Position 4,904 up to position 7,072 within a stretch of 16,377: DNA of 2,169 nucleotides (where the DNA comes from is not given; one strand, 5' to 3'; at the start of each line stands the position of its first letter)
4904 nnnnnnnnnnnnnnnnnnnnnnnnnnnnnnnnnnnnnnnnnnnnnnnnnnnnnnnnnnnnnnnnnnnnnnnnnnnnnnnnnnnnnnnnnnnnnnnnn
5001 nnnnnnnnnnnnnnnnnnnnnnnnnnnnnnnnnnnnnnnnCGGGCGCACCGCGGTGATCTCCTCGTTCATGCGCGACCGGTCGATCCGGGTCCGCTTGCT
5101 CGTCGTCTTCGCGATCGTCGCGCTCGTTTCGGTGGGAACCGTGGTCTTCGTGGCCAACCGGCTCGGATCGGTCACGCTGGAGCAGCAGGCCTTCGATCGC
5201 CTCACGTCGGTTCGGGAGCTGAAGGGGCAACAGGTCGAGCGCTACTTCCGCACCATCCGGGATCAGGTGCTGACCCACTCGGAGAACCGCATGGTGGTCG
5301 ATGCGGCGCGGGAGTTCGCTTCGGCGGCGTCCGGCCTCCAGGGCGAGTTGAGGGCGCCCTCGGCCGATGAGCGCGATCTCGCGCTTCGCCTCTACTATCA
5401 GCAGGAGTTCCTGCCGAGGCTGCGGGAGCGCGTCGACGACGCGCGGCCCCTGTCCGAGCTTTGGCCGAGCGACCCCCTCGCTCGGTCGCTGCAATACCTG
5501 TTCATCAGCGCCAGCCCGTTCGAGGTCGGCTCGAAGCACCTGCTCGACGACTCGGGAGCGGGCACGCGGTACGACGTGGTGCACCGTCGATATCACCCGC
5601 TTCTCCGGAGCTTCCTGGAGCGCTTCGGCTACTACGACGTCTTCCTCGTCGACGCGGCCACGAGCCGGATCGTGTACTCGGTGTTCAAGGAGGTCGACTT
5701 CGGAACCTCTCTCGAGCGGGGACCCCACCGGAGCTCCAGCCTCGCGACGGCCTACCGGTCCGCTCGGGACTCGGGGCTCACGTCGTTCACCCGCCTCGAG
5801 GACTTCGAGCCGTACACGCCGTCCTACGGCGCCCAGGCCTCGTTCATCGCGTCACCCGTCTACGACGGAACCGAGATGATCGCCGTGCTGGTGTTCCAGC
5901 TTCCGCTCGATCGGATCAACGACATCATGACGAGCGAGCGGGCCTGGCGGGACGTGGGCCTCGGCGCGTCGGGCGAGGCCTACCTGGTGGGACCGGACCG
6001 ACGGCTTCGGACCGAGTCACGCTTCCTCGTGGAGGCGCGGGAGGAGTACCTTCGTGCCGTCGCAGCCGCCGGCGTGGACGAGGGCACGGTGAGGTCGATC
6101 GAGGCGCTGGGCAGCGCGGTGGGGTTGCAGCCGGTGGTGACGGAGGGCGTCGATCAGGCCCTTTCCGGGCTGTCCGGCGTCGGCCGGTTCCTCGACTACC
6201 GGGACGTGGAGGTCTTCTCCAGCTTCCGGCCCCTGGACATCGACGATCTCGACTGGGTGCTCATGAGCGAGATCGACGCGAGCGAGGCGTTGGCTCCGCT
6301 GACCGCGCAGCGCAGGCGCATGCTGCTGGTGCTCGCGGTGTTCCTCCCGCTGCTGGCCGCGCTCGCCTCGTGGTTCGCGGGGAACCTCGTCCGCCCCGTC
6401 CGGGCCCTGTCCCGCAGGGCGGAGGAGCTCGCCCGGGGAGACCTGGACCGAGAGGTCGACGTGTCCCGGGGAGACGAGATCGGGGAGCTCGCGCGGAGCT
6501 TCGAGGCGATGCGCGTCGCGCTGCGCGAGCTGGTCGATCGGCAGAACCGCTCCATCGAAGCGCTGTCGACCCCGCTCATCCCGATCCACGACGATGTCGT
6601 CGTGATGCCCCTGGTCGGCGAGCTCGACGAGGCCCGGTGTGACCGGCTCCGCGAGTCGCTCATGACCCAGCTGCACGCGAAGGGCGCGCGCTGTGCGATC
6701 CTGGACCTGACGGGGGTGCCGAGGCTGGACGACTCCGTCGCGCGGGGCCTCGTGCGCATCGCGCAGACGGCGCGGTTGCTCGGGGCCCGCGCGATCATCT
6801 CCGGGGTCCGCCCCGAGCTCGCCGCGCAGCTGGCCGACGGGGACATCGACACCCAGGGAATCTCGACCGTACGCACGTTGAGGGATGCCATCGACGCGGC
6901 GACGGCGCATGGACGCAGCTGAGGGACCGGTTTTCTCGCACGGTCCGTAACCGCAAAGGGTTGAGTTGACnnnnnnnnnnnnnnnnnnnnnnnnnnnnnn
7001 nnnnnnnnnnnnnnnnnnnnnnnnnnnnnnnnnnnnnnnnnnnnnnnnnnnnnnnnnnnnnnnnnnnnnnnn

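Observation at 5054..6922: Transmembrane RsbR-like protein with periplasmic dCache sensor, HAMP and STAS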

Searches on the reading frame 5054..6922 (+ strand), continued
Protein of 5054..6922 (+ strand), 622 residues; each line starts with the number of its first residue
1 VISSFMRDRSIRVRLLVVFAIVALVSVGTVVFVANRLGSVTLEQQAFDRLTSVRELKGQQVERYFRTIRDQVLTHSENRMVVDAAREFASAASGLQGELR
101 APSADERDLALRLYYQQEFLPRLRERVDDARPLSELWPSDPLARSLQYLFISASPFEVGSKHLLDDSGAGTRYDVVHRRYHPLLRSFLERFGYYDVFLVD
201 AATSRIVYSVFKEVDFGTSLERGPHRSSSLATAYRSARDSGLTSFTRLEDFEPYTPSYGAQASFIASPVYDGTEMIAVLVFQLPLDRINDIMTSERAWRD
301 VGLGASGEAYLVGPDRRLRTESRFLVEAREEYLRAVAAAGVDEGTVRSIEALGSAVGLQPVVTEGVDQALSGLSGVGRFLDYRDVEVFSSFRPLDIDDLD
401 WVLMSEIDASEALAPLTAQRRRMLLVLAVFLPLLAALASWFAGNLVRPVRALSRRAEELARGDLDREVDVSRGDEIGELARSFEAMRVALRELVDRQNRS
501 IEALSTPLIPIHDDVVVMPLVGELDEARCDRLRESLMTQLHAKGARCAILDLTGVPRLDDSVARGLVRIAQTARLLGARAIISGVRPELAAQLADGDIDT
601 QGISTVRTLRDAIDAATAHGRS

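Call 27: fold_search(model_id=the predicted structure, library=pdb)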
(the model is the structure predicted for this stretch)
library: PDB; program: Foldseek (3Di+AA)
matches with E <= 10: 1453; with E <= 0.001: 148
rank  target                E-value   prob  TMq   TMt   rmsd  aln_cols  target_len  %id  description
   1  9a65_B                2.2e-09  1.00  0.37  0.35  24.8       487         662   12  Integrative model of YVAQ-MCPB by crosslinking MS and deep learning (released 2024-09-18)
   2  9a69_B                3.4e-09  1.00  0.34  0.32  18.8       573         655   12  Integrative model of MCPB-MCPC by crosslinking MS and deep learning (released 2024-09-18)
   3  5t65_B                6.9e-09  1.00  0.24  0.56  18.1       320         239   13  LIGAND BINDING DOMAIN OF PSEUDOMONAS AERUGINOSA PAO1 AMINO ACID CHEMORECEPTOR PCTA IN COMPLEX WITH L-ILE (released 2017-09-13)
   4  2mwg_MODEL_1_A        1.3e-08  1.00  0.18  0.40  35.5       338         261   14  Full-Length Solution Structure Of YtvA, a LOV-Photoreceptor Protein and Regulator of Bacterial Stress Response (released 2016-05-25)
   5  7b0u_0                1.7e-08  1.00  0.21  0.45   3.6       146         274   27  Stressosome complex from Listeria innocua (released 2021-12-01)
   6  5ltx_A                1.7e-08  1.00  0.25  0.57  18.8       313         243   15  LIGAND BINDING DOMAIN OF PSEUDOMONAS AERUGINOSA PAO1 AMINO ACID CHEMORECEPTOR PCTA IN COMPLEX WITH L-MET (released 2017-09-20)
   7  5ltv_D                2.3e-08  1.00  0.24  0.58  11.0       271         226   13  LIGAND BINDING DOMAIN OF PSEUDOMONAS AERUGINOSA PAO1 AMINO ACID CHEMORECPETOR PCTC IN COMPLEX WITH GABA (released 2017-09-20)
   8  5ltv_E                4.5e-08  1.00  0.23  0.57  11.0       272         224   13  LIGAND BINDING DOMAIN OF PSEUDOMONAS AERUGINOSA PAO1 AMINO ACID CHEMORECPETOR PCTC IN COMPLEX WITH GABA (released 2017-09-20)
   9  5ltx_B                5.6e-08  1.00  0.25  0.58  14.7       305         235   12  LIGAND BINDING DOMAIN OF PSEUDOMONAS AERUGINOSA PAO1 AMINO ACID CHEMORECEPTOR PCTA IN COMPLEX WITH L-MET (released 2017-09-20)
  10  5t7m_B                5.9e-08  1.00  0.25  0.58  15.2       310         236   14  LIGAND BINDING DOMAIN OF PSEUDOMONAS AERUGINOSA PAO1 AMINO ACID CHEMORECEPTOR PCTA IN COMPLEX WITH L-TRP (released 2017-09-20)
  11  5ltv_C                7.8e-08  1.00  0.23  0.57  11.0       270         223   13  LIGAND BINDING DOMAIN OF PSEUDOMONAS AERUGINOSA PAO1 AMINO ACID CHEMORECPETOR PCTC IN COMPLEX WITH GABA (released 2017-09-20)
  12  5t7m_A                9.2e-08  1.00  0.24  0.55  18.9       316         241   15  LIGAND BINDING DOMAIN OF PSEUDOMONAS AERUGINOSA PAO1 AMINO ACID CHEMORECEPTOR PCTA IN COMPLEX WITH L-TRP (released 2017-09-20)
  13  6ior_C                1.1e-07  1.00  0.23  0.52  17.8       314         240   11  The ligand binding domain of Mlp24 with asparagine (released 2019-03-20)
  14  9koo_B                1.2e-07  1.00  0.23  0.56  15.3       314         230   13  Ligand binding domain of Pseudomonas Aeruginosa PAO1 chemoreceptor PctA in complex with MHF (released 2025-11-26)
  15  6ior_A                1.3e-07  1.00  0.23  0.51  18.2       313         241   10  The ligand binding domain of Mlp24 with asparagine (released 2019-03-20)
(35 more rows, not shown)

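Call 30: find_encoding_contigs(protein=P0111, flank=8000, max_places=1)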
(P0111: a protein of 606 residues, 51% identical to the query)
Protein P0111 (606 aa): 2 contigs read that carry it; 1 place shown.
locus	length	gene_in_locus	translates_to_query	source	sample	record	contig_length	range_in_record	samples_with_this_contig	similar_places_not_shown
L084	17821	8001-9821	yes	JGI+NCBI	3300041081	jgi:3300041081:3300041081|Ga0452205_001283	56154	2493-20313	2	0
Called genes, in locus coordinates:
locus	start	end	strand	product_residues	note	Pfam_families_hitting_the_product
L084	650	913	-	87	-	-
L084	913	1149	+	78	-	-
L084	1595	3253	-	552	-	PF03629:SASA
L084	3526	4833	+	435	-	PF00909:Ammonium_transp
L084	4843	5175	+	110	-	PF00543:P-II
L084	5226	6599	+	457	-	PF03951:Gln-synt_N, PF00120:Gln-synt_C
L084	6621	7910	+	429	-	PF01145:Band_7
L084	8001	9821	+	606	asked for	PF02743:dCache_1, PF00672:HAMP, PF01740:STAS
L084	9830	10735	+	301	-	PF11563:Protoglobin, PF01740:STAS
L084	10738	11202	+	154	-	PF01740:STAS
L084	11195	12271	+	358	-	PF13581:HATPase_c_2, PF02518:HATPase_c (weak), PF07228:SpoIIE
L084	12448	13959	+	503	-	PF07228:SpoIIE, PF13581:HATPase_c_2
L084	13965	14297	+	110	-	PF01740:STAS, PF13466:STAS_2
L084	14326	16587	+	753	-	PF00999:Na_H_Exchanger, PF02254:TrkA_N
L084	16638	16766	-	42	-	-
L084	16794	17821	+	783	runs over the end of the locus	PF19974:TCAD9 (weak), PF01636:APH (weak), PF19974:TCAD9, PF25969:NUDT9_N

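Call 31: find_encoding_contigs(protein=P0090, flank=8000, max_places=1)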
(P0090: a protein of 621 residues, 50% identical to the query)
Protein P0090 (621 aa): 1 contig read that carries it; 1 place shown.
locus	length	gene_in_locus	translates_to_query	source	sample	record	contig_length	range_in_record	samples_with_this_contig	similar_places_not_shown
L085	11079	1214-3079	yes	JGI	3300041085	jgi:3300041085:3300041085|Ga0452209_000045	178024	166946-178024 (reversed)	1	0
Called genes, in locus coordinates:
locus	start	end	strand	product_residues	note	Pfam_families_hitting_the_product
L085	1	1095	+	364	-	?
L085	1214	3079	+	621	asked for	PF02743:dCache_1 (faint), PF00672:HAMP, PF01740:STAS, PF13466:STAS_2 (weak)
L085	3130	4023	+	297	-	PF11563:Protoglobin, PF01740:STAS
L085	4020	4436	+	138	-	PF01740:STAS (weak)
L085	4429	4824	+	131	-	PF13581:HATPase_c_2, PF02518:HATPase_c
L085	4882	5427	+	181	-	PF07228:SpoIIE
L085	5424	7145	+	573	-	PF02518:HATPase_c (faint), PF07228:SpoIIE, PF13581:HATPase_c_2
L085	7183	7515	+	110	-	PF01740:STAS, PF13466:STAS_2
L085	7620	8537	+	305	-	PF00459:Inositol_P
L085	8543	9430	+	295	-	-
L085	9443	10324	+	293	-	-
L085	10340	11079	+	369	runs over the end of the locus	PF04069:OpuAC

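Call 32: find_encoding_contigs(protein=P0067, flank=8000, max_places=1)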
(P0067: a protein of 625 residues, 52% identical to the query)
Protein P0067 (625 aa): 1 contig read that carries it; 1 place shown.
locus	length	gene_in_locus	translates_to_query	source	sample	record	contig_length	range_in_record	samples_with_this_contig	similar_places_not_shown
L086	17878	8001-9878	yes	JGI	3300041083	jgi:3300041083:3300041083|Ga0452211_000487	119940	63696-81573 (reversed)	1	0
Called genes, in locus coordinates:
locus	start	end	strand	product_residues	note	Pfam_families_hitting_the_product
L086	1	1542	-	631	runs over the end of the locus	PF01326:PPDK_N (weak), PF27448:Rph_4th (weak), PF00391:PEP-utilizers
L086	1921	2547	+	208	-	PF04955:HupE_UreJ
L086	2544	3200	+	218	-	PF20122:DUF6512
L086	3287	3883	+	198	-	-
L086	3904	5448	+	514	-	PF01471:PG_binding_1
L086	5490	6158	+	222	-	PF00005:ABC_tran, PF02463:SMC_N (faint), PF13304:AAA_21 (faint)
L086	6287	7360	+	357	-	PF02687:FtsX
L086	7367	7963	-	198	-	-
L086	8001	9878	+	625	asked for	PF02743:dCache_1 (weak), PF00672:HAMP, PF01740:STAS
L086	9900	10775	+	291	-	PF11563:Protoglobin, PF01740:STAS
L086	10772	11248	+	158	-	PF01740:STAS (weak)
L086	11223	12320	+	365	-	PF13581:HATPase_c_2, PF02518:HATPase_c, PF07228:SpoIIE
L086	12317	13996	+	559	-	PF07228:SpoIIE, PF13581:HATPase_c_2, PF02518:HATPase_c (weak)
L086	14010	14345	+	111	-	PF01740:STAS, PF13466:STAS_2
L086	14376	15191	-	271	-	-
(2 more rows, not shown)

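Call 54: list_cluster_members(proteins=[P0001, P0118, P0026, P0006, P0015, P0035, P0039, P0110, P0092, P0008])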
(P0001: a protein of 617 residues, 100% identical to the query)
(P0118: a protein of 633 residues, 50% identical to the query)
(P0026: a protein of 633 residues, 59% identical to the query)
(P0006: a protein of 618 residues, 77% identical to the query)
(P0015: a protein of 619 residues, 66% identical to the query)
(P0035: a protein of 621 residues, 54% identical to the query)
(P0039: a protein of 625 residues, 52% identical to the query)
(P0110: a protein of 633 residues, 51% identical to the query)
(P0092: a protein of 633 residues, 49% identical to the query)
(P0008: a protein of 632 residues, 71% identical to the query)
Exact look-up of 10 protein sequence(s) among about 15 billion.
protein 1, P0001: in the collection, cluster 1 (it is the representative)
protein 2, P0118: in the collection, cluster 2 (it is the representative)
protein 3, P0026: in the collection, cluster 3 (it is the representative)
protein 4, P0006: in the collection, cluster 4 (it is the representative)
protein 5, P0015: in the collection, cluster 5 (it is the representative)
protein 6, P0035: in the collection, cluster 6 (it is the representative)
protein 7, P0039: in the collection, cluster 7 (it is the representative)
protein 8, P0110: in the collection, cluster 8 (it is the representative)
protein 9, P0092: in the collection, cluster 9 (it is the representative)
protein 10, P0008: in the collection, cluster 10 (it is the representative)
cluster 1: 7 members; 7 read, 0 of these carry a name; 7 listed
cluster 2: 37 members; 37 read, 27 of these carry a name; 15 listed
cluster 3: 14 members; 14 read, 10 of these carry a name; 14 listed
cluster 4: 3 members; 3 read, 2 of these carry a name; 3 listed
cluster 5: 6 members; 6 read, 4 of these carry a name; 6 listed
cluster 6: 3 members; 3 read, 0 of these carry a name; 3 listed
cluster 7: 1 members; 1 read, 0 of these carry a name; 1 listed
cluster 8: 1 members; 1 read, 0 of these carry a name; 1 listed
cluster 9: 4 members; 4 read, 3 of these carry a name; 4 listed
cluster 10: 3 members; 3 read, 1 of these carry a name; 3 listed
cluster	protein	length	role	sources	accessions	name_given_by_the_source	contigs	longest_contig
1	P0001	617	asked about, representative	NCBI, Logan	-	-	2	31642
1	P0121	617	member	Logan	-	-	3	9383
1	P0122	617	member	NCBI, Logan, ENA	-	-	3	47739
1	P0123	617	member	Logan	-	-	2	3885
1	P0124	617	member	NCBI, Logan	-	-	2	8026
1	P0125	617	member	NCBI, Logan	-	-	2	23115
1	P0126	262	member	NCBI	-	-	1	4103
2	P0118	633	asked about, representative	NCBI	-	-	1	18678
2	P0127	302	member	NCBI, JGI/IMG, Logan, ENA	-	rsbT co-antagonist protein RsbR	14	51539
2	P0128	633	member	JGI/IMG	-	anti-anti-sigma regulatory factor/HAMP domain-containing protein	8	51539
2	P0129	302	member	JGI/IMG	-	rsbT co-antagonist protein RsbR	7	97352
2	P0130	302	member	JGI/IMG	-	rsbT co-antagonist protein RsbR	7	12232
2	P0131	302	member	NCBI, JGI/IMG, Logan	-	rsbT co-antagonist protein RsbR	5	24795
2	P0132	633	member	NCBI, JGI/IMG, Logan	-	anti-anti-sigma regulatory factor/HAMP domain-containing protein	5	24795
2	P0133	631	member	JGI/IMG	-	anti-anti-sigma regulatory factor/HAMP domain-containing protein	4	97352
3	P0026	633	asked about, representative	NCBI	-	-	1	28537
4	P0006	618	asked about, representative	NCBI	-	-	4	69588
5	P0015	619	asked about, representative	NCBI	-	-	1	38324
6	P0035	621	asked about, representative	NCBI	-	-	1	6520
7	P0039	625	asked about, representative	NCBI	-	-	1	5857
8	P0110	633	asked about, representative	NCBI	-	-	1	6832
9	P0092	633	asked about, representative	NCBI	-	-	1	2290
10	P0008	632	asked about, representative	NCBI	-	-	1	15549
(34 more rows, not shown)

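Call 60: search_protein_families(library=pfam, proteins=[L018:7983-12758:+, L018:12778-14382:+, L051:5943-10133:+, L051:10139-11716:+, L040:2895-7316:+, L018:14750-16123:+], max_evalue=0.0001)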
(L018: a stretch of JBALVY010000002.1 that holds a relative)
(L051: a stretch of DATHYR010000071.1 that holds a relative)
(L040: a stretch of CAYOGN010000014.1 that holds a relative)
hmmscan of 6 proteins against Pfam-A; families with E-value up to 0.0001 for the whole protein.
L018:7983-12758:+ (1592 aa): 10 families
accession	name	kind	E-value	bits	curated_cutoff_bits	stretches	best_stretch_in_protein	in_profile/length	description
PF00072.30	Response_reg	-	3.4e-50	169.3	30.2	2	1261-1372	1-110/111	Response regulator receiver domain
PF02518.31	HATPase_c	-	3.2e-30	105.3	26.4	1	977-1089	1-107/111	Histidine kinase-, DNA gyrase B-, and HSP90-like ATPase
PF00512.31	HisKA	-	2.8e-21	75.8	26.9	1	865-930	1-66/66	His Kinase A (phospho-acceptor) domain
PF13185.12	GAF_2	-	3.6e-16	60.1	28.6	1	697-841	2-133/136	GAF domain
PF01627.28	Hpt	-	8.2e-11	42.4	24.6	1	1425-1507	2-80/84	Hpt domain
PF00989.32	PAS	-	2.3e-10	40.9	22.6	1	554-665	2-112/113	PAS fold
PF00672.30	HAMP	-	7.7e-10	39.4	25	1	438-489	1-52/53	HAMP domain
PF01590.32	GAF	-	2.8e-09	38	22.4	1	699-840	2-130/133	GAF domain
PF13426.13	PAS_9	-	2.6e-08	34.5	27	1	563-668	1-103/103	PAS domain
PF02743.24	dCache_1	-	2.9e-06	27.5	45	1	191-317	68-180/240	Cache domain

L018:12778-14382:+ (535 aa): 3 families
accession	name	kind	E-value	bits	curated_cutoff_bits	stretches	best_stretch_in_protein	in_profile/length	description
PF07228.17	SpoIIE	-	3.9e-49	167.7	25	1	200-389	3-191/192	Stage II sporulation protein E (SpoIIE)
PF00072.30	Response_reg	-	1.6e-26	93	30.2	1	10-120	1-110/111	Response regulator receiver domain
PF13581.12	HATPase_c_2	-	9.3e-23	81.1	27.4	1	407-531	3-127/127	Histidine kinase-like ATPase domain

L051:5943-10133:+ (1397 aa): 11 families
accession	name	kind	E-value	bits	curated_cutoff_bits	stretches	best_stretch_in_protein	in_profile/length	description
PF00072.30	Response_reg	-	2e-49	166.8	30.2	2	1064-1173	1-108/111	Response regulator receiver domain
PF02518.31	HATPase_c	-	1.4e-28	99.9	26.4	1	776-890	1-106/111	Histidine kinase-, DNA gyrase B-, and HSP90-like ATPase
PF00512.31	HisKA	-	6.1e-22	77.9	26.9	1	664-729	1-66/66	His Kinase A (phospho-acceptor) domain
PF00989.32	PAS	-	3.7e-13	49.9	22.6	1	522-634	2-113/113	PAS fold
PF13426.13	PAS_9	-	4.9e-13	49.7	27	1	532-636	2-103/103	PAS domain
PF00672.30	HAMP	-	7.4e-13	49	25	1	435-485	2-52/53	HAMP domain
PF01627.28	Hpt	-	5.1e-10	39.9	24.6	1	1226-1310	2-79/84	Hpt domain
PF02743.24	dCache_1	-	7.1e-09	36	45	1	186-399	67-239/240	Cache domain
PF24820.1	Diguanyl_cycl_sensor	-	1.5e-07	31.8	28.1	1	529-633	4-109/109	Diguanylate cyclase-like sensor domain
PF08448.16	PAS_4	-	2.4e-07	31.4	23.1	1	529-638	3-109/110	PAS fold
PF13188.13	PAS_8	-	3.6e-05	24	21.8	0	521-577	1-54/65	PAS domain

L051:10139-11716:+ (526 aa): 4 families
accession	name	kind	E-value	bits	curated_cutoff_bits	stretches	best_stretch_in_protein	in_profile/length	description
PF07228.17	SpoIIE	-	8e-49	166.6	25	1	196-383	5-191/192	Stage II sporulation protein E (SpoIIE)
PF00072.30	Response_reg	-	1.3e-27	96.6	30.2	1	7-117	1-110/111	Response regulator receiver domain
PF13581.12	HATPase_c_2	-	6.2e-22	78.4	27.4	1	401-524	4-127/127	Histidine kinase-like ATPase domain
PF02518.31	HATPase_c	-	2.7e-05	25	26.4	1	430-509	7-87/111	Histidine kinase-, DNA gyrase B-, and HSP90-like ATPase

L040:2895-7316:+ (1474 aa): 12 families
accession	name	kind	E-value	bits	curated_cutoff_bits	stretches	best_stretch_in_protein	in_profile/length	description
PF00072.30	Response_reg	-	1.1e-43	148.4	30.2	2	1227-1335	1-110/111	Response regulator receiver domain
PF08448.16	PAS_4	-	5.4e-33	114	23.1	2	841-952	1-110/110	PAS fold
PF12860.13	PAS_7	-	9.7e-30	103.5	27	1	714-827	1-114/115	PAS fold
PF02518.31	HATPase_c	-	1.6e-28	99.8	26.4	1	1085-1197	2-109/111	Histidine kinase-, DNA gyrase B-, and HSP90-like ATPase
PF00989.32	PAS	-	4.5e-28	98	22.6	2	580-692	2-112/113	PAS fold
PF13188.13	PAS_8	-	3.8e-22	77.8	21.8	1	579-635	1-54/65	PAS domain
PF13426.13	PAS_9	-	8.8e-20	71.3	27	1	589-695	1-103/103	PAS domain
PF00512.31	HisKA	-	1.9e-19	69.9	26.9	1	971-1038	2-66/66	His Kinase A (phospho-acceptor) domain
PF00672.30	HAMP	-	1.6e-09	38.4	25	1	464-515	1-52/53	HAMP domain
PF02743.24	dCache_1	-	2.2e-09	37.7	45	1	216-426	67-236/240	Cache domain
PF08447.18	PAS_3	-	1.8e-07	31.8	25.6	0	603-681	3-80/89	PAS fold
PF24820.1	Diguanyl_cycl_sensor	-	4.7e-06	27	28.1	1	590-692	7-109/109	Diguanylate cyclase-like sensor domain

L018:14750-16123:+ (458 aa): 3 families
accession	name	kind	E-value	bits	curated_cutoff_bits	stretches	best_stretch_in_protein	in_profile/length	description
PF00520.37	Ion_trans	-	7.5e-30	104.3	25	1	12-254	3-239/241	Ion transport protein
PF00027.35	cNMP_binding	-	9.9e-16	57.9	27.5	1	346-428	2-87/89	Cyclic nucleotide-binding domain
PF07885.22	Ion_trans_2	-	4e-13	49.5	22.5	1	189-249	18-78/79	Ion channel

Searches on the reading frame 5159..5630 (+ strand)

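Call 63: search_protein_families(library=pfam, proteins=[window:5159-5630:+], max_evalue=5)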
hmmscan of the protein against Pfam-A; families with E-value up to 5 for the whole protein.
window:5159-5630:+ (157 aa): 0 families
